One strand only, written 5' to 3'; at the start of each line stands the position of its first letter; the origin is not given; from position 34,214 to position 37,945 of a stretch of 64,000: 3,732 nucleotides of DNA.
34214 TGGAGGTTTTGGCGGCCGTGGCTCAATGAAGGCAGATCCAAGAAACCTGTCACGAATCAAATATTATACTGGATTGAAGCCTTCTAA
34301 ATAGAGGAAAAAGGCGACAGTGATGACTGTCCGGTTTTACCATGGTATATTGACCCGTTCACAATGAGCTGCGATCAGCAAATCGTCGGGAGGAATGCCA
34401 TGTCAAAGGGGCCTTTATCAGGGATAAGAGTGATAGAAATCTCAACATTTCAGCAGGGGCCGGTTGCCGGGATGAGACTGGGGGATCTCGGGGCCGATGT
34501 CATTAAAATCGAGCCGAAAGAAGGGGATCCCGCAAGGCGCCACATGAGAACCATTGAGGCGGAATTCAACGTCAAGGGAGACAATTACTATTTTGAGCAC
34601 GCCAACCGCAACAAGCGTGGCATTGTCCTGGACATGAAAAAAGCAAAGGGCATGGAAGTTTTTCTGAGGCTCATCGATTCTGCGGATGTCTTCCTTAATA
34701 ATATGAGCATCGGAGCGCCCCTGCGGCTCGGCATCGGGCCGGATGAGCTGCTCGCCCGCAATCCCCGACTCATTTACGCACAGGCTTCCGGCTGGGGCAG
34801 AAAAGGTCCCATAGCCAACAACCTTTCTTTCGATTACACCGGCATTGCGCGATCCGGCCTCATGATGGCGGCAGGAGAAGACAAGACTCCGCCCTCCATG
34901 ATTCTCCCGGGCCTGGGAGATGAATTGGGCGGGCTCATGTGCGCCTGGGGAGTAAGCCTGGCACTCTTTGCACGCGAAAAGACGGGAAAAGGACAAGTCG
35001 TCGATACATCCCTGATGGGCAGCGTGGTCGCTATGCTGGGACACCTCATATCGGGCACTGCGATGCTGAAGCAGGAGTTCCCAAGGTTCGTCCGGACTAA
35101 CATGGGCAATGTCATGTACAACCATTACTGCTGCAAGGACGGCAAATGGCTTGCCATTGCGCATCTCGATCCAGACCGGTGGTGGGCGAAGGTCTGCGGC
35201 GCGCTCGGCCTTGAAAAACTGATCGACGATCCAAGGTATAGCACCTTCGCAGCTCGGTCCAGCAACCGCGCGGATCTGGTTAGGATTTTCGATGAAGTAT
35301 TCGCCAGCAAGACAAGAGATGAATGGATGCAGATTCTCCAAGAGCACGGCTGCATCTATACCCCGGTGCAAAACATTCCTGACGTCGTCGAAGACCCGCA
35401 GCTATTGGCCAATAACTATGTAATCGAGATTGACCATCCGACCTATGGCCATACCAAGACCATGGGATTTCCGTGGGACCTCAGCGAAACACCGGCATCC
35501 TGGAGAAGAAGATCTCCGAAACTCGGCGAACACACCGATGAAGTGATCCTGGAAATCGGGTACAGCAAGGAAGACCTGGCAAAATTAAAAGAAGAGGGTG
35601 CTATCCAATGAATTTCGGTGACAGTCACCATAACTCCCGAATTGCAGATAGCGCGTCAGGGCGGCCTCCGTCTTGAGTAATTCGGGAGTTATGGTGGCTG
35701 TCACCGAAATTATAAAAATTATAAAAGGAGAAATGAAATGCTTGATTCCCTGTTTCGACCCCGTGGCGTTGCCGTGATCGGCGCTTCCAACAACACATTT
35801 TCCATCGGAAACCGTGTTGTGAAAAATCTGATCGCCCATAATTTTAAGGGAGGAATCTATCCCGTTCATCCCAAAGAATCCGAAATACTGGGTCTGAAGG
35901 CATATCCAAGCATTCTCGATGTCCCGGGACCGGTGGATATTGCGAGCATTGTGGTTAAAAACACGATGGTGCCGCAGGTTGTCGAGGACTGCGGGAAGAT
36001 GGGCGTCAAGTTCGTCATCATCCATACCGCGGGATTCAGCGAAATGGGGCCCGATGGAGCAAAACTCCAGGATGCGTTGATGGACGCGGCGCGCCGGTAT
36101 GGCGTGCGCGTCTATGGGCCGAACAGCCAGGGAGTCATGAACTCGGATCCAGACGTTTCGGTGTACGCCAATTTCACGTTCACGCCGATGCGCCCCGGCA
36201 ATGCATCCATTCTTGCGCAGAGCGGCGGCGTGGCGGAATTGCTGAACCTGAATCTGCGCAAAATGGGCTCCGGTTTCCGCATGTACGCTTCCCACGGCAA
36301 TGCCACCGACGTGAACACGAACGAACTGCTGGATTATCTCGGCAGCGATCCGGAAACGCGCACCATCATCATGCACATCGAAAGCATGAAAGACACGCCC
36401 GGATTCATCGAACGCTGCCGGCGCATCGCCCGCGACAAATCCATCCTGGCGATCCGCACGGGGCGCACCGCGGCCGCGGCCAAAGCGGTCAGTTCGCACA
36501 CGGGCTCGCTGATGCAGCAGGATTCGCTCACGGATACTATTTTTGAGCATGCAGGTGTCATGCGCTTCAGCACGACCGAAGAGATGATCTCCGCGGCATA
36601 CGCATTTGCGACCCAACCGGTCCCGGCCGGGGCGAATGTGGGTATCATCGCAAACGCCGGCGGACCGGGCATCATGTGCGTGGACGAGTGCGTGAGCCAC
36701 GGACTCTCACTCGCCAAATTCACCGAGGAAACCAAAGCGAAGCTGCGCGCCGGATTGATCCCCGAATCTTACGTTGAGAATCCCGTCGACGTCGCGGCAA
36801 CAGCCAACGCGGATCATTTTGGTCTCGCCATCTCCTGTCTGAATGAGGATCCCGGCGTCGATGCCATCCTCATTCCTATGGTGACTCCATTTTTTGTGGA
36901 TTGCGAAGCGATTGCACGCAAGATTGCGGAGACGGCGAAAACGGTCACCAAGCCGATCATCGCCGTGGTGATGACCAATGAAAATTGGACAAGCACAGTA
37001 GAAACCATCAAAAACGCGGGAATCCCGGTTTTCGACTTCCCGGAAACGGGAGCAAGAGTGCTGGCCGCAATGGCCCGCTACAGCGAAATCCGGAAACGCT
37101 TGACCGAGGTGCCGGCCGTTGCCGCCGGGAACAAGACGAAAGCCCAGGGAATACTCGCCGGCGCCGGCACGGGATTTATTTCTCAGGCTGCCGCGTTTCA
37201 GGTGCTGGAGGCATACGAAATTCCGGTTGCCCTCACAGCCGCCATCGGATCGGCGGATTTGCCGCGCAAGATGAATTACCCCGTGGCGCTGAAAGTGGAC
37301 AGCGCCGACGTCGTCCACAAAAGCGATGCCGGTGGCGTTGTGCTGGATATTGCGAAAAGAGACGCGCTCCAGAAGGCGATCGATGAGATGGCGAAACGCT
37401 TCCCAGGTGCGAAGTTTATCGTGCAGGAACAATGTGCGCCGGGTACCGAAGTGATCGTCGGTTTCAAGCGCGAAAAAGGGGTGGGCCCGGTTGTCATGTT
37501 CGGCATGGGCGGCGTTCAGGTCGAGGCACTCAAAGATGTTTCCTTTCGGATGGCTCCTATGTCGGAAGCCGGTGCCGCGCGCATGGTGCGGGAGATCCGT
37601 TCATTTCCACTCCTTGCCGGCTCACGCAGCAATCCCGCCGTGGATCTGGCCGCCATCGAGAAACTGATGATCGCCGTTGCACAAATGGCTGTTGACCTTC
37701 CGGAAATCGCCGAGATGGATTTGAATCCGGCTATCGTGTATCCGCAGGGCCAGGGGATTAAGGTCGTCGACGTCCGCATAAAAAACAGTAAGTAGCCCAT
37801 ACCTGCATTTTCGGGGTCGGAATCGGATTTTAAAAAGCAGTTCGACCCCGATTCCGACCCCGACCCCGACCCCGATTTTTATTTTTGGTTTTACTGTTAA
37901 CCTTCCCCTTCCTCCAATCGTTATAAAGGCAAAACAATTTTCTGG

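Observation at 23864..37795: Compact CoA-dependent 2-hydroxyacid conversion cluster with paralog pairs (Fld/Had/Lcd-like logic plus LarA racemases and an ADP-forming acyl-CoA synthetase)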

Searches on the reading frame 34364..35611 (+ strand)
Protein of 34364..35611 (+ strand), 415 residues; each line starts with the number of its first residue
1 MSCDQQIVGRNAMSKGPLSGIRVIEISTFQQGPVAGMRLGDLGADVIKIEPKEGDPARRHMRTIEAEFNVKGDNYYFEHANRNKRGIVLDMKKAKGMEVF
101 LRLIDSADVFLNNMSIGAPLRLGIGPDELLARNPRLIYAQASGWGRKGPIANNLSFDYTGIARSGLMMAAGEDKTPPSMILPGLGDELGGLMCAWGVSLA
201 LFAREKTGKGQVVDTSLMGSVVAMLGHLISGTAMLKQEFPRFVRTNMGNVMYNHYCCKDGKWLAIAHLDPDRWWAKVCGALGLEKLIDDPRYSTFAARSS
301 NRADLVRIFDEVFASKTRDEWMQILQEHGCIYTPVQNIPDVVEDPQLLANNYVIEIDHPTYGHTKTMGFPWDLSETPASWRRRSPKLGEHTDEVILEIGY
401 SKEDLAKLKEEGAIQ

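Call 3: search_protein_families(library=pfam, proteins=[window:34364-35611:+])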
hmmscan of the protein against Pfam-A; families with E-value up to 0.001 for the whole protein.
window:34364-35611:+ (415 aa): 1 family
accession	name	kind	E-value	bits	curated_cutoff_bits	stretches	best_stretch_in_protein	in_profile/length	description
PF02515.22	CoA_transf_3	-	8.7e-116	387.5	23.3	1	18-391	1-366/366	CoA-transferase family III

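Call 4: search_protein_families(library=ncbifam, proteins=[window:34364-35611:+])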
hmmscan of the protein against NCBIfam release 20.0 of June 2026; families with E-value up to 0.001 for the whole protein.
window:34364-35611:+ (415 aa): 7 families
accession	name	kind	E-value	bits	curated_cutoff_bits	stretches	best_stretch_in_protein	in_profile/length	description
NF003809.0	PRK05398.1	subfamily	9.1e-70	235.3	442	2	16-224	3-207/416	formyl-CoA transferase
TIGR03253.1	oxalate_frc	equivalog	1e-64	218.8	504.2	1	17-414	3-416/416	formyl-CoA transferase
NF052585.1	SucGlutTfsCaiB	equivalog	1.3e-62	211.7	750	1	14-400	4-390/394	succinate--glutarate CoA-transferase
NF041294.1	Scnl_mescCoAtase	equivalog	5.1e-56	190.4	700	1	17-395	3-380/381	succinyl-CoA:mesaconate CoA-transferase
NF008511.0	PRK11430.1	equivalog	1e-50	173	522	1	11-355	3-340/381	CoA:oxalate CoA-transferase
NF002914.1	PRK03525.1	equivalog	6.5e-38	130.7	413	1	15-414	7-397/400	L-carnitine CoA-transferase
TIGR04253.1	mesacon_CoA_iso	equivalog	5.9e-33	114.4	725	1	17-413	2-399/403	2-methylfumaryl-CoA isomerase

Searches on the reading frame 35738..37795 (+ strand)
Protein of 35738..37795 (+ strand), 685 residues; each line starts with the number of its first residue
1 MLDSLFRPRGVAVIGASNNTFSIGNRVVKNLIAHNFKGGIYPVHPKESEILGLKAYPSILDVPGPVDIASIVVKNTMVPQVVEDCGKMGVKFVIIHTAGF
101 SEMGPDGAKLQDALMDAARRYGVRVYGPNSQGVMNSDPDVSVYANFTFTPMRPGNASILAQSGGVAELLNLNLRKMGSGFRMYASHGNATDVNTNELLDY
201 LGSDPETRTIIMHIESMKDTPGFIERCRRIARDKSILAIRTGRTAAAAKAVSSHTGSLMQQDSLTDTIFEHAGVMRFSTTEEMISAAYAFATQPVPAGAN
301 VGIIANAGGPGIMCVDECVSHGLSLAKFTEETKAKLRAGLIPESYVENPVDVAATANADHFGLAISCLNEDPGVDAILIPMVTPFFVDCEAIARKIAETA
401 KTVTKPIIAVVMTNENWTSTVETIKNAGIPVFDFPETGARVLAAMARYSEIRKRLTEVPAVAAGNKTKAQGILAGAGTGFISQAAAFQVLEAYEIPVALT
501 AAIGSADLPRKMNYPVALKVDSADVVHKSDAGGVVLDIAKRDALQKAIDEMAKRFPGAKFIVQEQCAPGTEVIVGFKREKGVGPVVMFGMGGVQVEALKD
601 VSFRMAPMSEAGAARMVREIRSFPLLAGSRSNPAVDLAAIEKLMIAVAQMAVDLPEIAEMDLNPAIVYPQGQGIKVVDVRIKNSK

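Call 3: search_protein_families(library=pfam, proteins=[window:35738-37795:+])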
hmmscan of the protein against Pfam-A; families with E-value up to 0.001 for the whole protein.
window:35738-37795:+ (685 aa): 5 families
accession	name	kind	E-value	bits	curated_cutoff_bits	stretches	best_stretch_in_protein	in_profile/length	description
PF13549.11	ATP-grasp_5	-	4.1e-59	200.1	27.6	1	478-682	7-220/221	ATP-grasp domain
PF13607.11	Succ_CoA_lig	-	9.1e-41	139.3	27.4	1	153-290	1-138/138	Succinyl-CoA ligase like flavodoxin domain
PF13380.12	CoA_binding_2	-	2.4e-25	89.7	22.8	1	11-135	3-115/116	CoA binding domain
PF19045.5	Ligase_CoA_2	-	4.6e-10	40.2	23.7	1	301-449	1-155/162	Ligase-CoA domain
PF02629.25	CoA_binding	-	3.4e-09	37.8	22.3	1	9-99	4-97/97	CoA binding domain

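Call 4: search_protein_families(library=ncbifam, proteins=[window:35738-37795:+])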
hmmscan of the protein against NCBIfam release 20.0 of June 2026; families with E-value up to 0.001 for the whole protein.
window:35738-37795:+ (685 aa): 4 families
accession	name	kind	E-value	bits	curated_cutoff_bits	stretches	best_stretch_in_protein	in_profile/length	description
NF045493.1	HydDutCoALig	equivalog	1.2e-141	473.7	1300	1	4-681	5-696/698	4-hydroxybutyrate--CoA ligase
NF045494.1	AcCoALig_Archglob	equivalog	4.4e-136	454.9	1200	2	3-449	219-663/665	acetate--CoA ligase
TIGR02717.1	AcCoA-syn-alpha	equivalog_domain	2.8e-131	438.3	567.15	1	2-448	1-446/447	acetate--CoA ligase alpha subunit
NF045492.1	HydPropCoALig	equivalog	1.2e-112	377.6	1300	2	2-450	248-698/700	3-hydroxypropionate--CoA ligase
